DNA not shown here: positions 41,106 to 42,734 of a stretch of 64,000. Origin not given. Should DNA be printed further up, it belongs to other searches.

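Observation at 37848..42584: Corrinoid iron-sulfur protein module (acsE-acsD-RACo-acsC) without CODH/ACS in the locus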

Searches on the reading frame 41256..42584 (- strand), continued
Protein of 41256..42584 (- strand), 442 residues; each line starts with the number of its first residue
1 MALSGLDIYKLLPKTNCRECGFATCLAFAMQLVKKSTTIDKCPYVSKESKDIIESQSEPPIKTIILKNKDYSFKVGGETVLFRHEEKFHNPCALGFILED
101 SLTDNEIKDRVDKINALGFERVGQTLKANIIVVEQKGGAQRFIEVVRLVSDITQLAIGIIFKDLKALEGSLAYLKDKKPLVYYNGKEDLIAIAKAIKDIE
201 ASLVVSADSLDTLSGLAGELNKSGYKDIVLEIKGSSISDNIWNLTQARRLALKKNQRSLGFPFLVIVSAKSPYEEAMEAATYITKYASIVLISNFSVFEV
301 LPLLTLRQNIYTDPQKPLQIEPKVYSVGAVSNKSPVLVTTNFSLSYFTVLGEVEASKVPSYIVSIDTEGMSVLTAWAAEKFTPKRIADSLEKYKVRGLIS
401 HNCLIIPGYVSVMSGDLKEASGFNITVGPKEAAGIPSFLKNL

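Call 46: find_homologous_proteins(query=L071:7777-9948:+, max_evalue=1e-30)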
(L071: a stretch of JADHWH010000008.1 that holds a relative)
Query L071:7777-9948:+ (723 aa): 8000 proteins with E <= 1e-30 among 8000 candidates; the best 120 are listed.
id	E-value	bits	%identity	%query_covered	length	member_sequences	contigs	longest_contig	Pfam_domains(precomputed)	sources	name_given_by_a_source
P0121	0.0e+0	1664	100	100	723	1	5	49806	PF18537.7,PF19436.5,PF03598.21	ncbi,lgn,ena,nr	ncbi:MAG: CO dehydrogenase/CO-methylating acetyl-CoA synthase complex subunit beta [Candidatus Omnit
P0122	0.0e+0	1507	88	100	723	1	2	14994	PF18537.7,PF19436.5,PF03598.21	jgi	-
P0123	0.0e+0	1488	88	100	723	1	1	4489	PF18537.7,PF19436.5,PF03598.21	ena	-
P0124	0.0e+0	1486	88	100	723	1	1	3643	PF18537.7,PF19436.5,PF03598.21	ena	-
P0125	0.0e+0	1469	86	100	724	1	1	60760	PF18537.7,PF19436.5,PF03598.21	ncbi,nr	ncbi:acetyl-CoA decarbonylase/synthase complex subunit alpha/beta [Omnitrophica bacterium]|nr:acetyl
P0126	0.0e+0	1455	84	100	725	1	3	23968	PF18537.7,PF19436.5,PF03598.21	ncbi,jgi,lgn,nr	ncbi:MAG: CO dehydrogenase/CO-methylating acetyl-CoA synthase complex subunit beta [Candidatus Omnit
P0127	0.0e+0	1455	85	100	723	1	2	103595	PF18537.7,PF19436.5,PF03598.21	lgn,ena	-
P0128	0.0e+0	1447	85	100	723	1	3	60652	PF18537.7,PF19436.5,PF03598.21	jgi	-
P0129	0.0e+0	1445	85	100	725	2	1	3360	PF18537.7,PF19436.5,PF03598.21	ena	-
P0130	0.0e+0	1444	84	100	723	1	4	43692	PF18537.7,PF19436.5,PF03598.21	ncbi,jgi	-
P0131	0.0e+0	1440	84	100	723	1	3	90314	PF18537.7,PF19436.5,PF03598.21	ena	-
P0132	0.0e+0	1439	84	100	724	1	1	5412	PF18537.7,PF19436.5,PF03598.21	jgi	jgi:acetyl-CoA synthase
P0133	0.0e+0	1412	82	100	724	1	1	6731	PF18537.7,PF19436.5,PF03598.21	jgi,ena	-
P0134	0.0e+0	1399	82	100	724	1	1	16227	PF18537.7,PF19436.5,PF03598.21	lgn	-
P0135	0.0e+0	1395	81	100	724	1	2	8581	PF18537.7,PF19436.5,PF03598.21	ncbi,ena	-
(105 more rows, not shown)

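Call 47: find_related_loci(query=L071:7777-9948:+, collection=metagenome_contigs, flank=10000)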
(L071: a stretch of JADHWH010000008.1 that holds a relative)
Query L071:7777-9948:+ (723 aa) in metagenome_contigs; peptide patterns used: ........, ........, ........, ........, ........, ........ (x = any residue, [..] = any of these).
600 stretches matched a pattern (row limit reached: there are more); 579 encode a relative of the query (tblastn E <= 1e-3); the best 80 are kept; 80 distinct loci.
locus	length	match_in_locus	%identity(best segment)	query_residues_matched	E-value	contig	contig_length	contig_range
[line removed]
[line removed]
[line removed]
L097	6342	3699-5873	70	1-723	0e+0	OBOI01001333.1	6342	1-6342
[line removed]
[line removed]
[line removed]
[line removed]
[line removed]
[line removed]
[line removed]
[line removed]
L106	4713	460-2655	67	1-723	0e+0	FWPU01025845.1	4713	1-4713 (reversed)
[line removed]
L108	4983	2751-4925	67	1-723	0e+0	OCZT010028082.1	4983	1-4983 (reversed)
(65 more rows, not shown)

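Call 51: find_homologous_proteins(query=L101:2714-4894:+, max_evalue=1e-30)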
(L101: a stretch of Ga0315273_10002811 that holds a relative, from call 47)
Query L101:2714-4894:+ (726 aa): 8000 proteins with E <= 1e-30 among 8000 candidates; the best 120 are listed.
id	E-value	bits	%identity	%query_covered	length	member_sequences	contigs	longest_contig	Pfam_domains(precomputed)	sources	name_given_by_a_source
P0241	0.0e+0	1658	100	100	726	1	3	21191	PF18537.7,PF19436.5,PF03598.21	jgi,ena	-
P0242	0.0e+0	1633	98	100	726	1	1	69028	PF18537.7,PF19436.5,PF03598.21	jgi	jgi:acetyl-CoA synthase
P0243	0.0e+0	1590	95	100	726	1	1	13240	PF18537.7,PF19436.5,PF03598.21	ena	-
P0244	0.0e+0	1589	94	100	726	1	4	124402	PF18537.7,PF19436.5,PF03598.21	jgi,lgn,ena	-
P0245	0.0e+0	1487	87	100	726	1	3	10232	PF18537.7,PF19436.5,PF03598.21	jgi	jgi:acetyl-CoA synthase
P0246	0.0e+0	1486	87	100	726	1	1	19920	PF18537.7,PF19436.5,PF03598.21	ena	-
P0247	0.0e+0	1485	87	100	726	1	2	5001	PF18537.7,PF19436.5,PF03598.21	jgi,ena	-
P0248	0.0e+0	1481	87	100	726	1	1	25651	PF18537.7,PF19436.5,PF03598.21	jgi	jgi:acetyl-CoA synthase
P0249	0.0e+0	1481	87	100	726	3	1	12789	PF18537.7,PF19436.5,PF03598.21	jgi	jgi:acetyl-CoA synthase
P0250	0.0e+0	1480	87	100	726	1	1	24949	PF18537.7,PF19436.5,PF03598.21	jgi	jgi:acetyl-CoA synthase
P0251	0.0e+0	1480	88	100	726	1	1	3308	PF18537.7,PF19436.5,PF03598.21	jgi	jgi:acetyl-CoA synthase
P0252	0.0e+0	1478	87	100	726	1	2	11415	PF18537.7,PF19436.5,PF03598.21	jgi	jgi:acetyl-CoA synthase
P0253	0.0e+0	1478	86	100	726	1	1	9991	PF18537.7,PF19436.5,PF03598.21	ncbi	-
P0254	0.0e+0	1477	87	100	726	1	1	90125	PF18537.7,PF19436.5,PF03598.21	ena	-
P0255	0.0e+0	1476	87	100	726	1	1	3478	PF18537.7,PF19436.5,PF03598.21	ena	-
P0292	0.0e+0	1455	85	100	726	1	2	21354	PF18537.7,PF19436.5,PF03598.21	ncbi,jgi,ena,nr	ncbi:MAG: bifunctional acetyl-CoA decarbonylase/synthase complex subunit alpha/beta [Omnitrophica WO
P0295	0.0e+0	1454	85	100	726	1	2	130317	PF18537.7,PF19436.5,PF03598.21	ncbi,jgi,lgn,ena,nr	ncbi:MAG: bifunctional acetyl-CoA decarbonylase/synthase complex subunit alpha/beta [Omnitrophica WO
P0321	0.0e+0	1440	85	100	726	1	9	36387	PF18537.7,PF19436.5,PF03598.21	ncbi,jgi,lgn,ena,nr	ncbi:MAG: CO dehydrogenase/CO-methylating acetyl-CoA synthase complex subunit beta [Omnitrophica WOR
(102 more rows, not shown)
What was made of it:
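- Their AcsB proteins form more than 120 clusters at 83% identity or above, and every cluster that carries a source organism name but one is labelled Omnitrophica or Omnitrophota (call 51).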

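Call 52: search_protein_families(library=pfam, proteins=[L101:4954-5778:+, L101:5830-8391:+, L101:8388-9773:+, L101:9754-10383:+, L101:10447-11703:+, L101:11960-13015:+, L101:13012-13836:+, L099:944-2638:+, L099:2640-3200:+, L099:559-939:+], max_evalue=0.0001)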
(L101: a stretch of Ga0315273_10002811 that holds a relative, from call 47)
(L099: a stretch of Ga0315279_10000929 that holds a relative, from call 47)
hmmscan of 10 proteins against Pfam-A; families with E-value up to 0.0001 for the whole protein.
L101:4954-5778:+ (274 aa): 14 families
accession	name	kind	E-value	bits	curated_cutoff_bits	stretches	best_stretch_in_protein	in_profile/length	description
PF00515.34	TPR_1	-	3.3e-20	71.4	27.8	2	111-141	3-33/34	Tetratricopeptide repeat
PF07719.23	TPR_2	-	2e-18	65.3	27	2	75-108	1-34/34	Tetratricopeptide repeat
PF13414.12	TPR_11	-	4.3e-17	62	26.8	1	88-123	7-42/42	TPR repeat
PF13181.12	TPR_8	-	1.2e-15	56.7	25.7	1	75-108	1-34/34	Tetratricopeptide repeat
PF13424.12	TPR_12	-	1.9e-14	54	30.1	0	54-106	24-76/77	Tetratricopeptide repeat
PF13431.12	TPR_17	-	3.8e-14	52.2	24.4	2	131-163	1-33/34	Tetratricopeptide repeat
PF13428.12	TPR_14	-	6.1e-14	51.6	23.5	0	76-113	2-39/44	Tetratricopeptide repeat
PF13432.12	TPR_16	-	1.9e-11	44.6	32.7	1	80-141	2-63/65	Tetratricopeptide repeat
PF13176.12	TPR_7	-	1.2e-09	37.9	27.9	0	114-138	4-30/36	Tetratricopeptide repeat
PF14559.12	TPR_19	-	2.6e-09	37.7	25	0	89-132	5-48/68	Tetratricopeptide repeat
PF13374.12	TPR_10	-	1e-07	32.2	27.5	0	143-165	2-24/42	Tetratricopeptide repeat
PF13371.12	TPR_9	-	7.1e-06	26.4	35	0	116-163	2-49/73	Tetratricopeptide repeat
PF23914.1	TPR_CcmH_CycH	-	2.4e-05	24.6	42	0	88-178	63-156/158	Cytochrome c-type biogenesis protein H TPR domain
PF02259.29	FAT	-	5.2e-05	23.1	24.2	0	39-116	205-290/343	FAT domain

L101:5830-8391:+ (853 aa): 5 families
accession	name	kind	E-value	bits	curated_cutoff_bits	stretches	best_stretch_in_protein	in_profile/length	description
PF00476.26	DNA_pol_A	-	2.2e-161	537.5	34.3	1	466-841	3-381/381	DNA polymerase family A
PF02739.22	5_3_exonuc_N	-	1.1e-56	191.5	34.3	1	5-169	1-164/164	5'-3' exonuclease, N-terminal resolvase-like domain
PF01367.25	5_3_exonuc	-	1.3e-31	109.4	40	1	170-265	1-96/97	5'-3' exonuclease, C-terminal SAM fold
PF22619.2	DNA_polI_exo1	-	1.2e-12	48.2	27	1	341-406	39-104/140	DNA polymerase I, ribonuclease H-like domain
PF01612.26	DNA_pol_A_exo1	-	3.2e-05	24.2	23.6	0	341-406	67-131/173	3'-5' exonuclease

L101:8388-9773:+ (461 aa): 3 families
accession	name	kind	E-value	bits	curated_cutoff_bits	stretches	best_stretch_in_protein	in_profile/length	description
PF08323.17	Glyco_transf_5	-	1.2e-85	287.5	22.7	1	2-228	1-238/239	Starch synthase catalytic domain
PF00534.26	Glycos_transf_1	-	1e-17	64.6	26.4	1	280-424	10-158/172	Glycosyl transferases group 1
PF13692.12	Glyco_trans_1_4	-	3.6e-13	50.4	27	1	286-422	2-140/142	Glycosyl transferases group 1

L101:9754-10383:+ (209 aa): 1 family
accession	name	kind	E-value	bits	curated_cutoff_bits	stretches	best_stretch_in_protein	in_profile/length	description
PF01121.26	CoaE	-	7.3e-53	179.4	27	1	11-189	1-180/180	Dephospho-CoA kinase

L101:10447-11703:+ (418 aa): 3 families
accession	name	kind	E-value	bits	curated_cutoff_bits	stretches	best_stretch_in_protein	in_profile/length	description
PF07497.18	Rho_RNA_bind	-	9.5e-35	118.7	27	1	55-128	2-73/73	Rho termination factor, RNA-binding domain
PF00006.31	ATP-synt_ab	-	8.1e-27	94.7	29.5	1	160-363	3-211/213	ATP synthase alpha/beta family, nucleotide-binding domain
PF07498.18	Rho_N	-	1.1e-16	61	24.9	1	9-50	2-43/43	Rho termination factor, N-terminal domain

L101:11960-13015:+ (351 aa): 2 families
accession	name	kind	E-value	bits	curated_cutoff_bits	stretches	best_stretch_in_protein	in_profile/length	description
PF03462.23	PCRF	-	7.6e-69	231.8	24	1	8-202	1-194/194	PCRF domain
PF00472.26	RF-1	-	2e-42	144.2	35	1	210-319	2-116/116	RF-1 domain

L101:13012-13836:+ (274 aa): 7 families
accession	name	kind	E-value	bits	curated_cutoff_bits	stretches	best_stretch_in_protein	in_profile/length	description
PF05175.20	MTS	-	5.5e-16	59.1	23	1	105-182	34-110/170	Methyltransferase small domain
PF13649.12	Methyltransf_25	-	2.4e-11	44.6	27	1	106-188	1-84/97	Methyltransferase domain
PF13847.12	Methyltransf_31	-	5e-11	42.9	27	1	105-187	6-82/145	Methyltransferase domain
PF17827.6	PrmC_N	-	6.5e-11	43.1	23.4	1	2-53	20-71/71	PrmC N-terminal domain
PF06325.19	PrmA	-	5.6e-08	33.1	22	1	105-177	164-233/296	Ribosomal protein L11 methyltransferase (PrmA)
PF08242.18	Methyltransf_12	-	5.8e-08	33.8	30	1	107-177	1-72/98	Methyltransferase domain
PF08241.18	Methyltransf_11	-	8.6e-06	26.8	21.2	1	107-177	1-67/95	Methyltransferase domain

L099:944-2638:+ (564 aa): 1 family
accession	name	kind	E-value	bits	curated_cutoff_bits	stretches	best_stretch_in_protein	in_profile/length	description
PF01268.25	FTHFS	-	1.5e-252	839.2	27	1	4-564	3-556/556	Formate--tetrahydrofolate ligase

L099:2640-3200:+ (186 aa): 1 family
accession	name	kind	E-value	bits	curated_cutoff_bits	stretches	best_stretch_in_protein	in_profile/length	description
PF04961.17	FTCD_C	-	2.5e-43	148.4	24.5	2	6-84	1-79/182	Formiminotransferase-cyclodeaminase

L099:559-939:+ (126 aa): 2 families
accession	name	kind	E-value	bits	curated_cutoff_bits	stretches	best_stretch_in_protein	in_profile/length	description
PF02021.23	UPF0102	-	3.7e-28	98.2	23.6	1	12-102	1-80/80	Uncharacterised protein family UPF0102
PF08378.17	NERD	-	9.5e-07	29.8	22.1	1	9-79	2-88/111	Nuclease-related domain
